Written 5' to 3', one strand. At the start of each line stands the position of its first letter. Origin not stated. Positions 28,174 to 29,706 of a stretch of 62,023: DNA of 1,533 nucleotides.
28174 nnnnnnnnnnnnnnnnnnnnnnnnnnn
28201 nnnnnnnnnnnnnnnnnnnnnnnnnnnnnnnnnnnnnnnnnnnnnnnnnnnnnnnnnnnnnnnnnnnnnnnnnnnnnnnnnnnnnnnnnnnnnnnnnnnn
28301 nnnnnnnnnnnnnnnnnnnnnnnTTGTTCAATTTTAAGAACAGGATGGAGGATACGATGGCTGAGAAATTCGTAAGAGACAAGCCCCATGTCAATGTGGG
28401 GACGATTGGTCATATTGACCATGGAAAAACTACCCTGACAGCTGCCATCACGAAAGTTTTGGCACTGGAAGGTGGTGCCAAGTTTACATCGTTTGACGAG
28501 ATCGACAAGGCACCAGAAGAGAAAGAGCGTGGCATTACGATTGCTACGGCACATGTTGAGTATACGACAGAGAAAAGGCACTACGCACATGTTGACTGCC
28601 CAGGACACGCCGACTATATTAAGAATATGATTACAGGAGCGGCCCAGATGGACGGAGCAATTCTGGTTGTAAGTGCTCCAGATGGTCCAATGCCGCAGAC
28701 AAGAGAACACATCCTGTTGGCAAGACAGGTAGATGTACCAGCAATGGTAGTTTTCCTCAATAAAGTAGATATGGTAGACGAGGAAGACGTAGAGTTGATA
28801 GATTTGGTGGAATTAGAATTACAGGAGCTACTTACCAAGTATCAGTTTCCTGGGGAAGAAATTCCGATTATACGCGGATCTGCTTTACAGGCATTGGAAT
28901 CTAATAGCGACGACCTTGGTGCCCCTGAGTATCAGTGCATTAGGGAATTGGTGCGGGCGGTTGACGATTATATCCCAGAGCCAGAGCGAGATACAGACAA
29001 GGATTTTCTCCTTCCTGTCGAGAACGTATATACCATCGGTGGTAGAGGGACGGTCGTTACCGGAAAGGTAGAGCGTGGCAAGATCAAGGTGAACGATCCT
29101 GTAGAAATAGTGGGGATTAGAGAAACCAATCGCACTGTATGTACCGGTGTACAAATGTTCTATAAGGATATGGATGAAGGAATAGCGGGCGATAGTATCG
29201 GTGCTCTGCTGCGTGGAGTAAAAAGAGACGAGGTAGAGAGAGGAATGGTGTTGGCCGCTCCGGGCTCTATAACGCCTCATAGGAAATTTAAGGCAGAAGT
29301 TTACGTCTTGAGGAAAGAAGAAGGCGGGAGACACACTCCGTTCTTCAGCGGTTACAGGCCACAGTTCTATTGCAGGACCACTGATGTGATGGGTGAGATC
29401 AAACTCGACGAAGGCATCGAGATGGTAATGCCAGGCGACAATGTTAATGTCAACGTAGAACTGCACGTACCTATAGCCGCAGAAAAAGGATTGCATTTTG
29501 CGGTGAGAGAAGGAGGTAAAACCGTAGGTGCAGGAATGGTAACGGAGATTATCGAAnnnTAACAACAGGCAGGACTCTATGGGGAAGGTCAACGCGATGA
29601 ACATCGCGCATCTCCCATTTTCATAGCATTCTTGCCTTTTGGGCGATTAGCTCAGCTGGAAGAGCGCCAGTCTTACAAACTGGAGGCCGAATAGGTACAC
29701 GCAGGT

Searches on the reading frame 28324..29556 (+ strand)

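Call 28: search_protein_families(library=pfam, proteins=[window:28324-29556:+], max_evalue=0.001)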
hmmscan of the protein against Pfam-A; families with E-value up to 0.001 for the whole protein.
window:28324-29556:+ (411 aa): 4 families
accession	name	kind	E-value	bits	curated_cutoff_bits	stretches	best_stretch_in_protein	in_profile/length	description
PF00009.33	GTP_EFTU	-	6.3e-62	208.9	26.5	1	20-218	1-187/188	Elongation factor Tu GTP binding domain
PF03143.23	GTP_EFTU_D3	-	5.9e-38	129.9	27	1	315-409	1-105/106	Elongation factor Tu C-terminal domain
PF03144.31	GTP_EFTU_D2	-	7.7e-17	61.9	30.3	1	242-311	1-73/73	Elongation factor Tu domain 2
PF01926.29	MMR_HSR1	-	0.00038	21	21.9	1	25-147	2-113/113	50S ribosome-binding GTPase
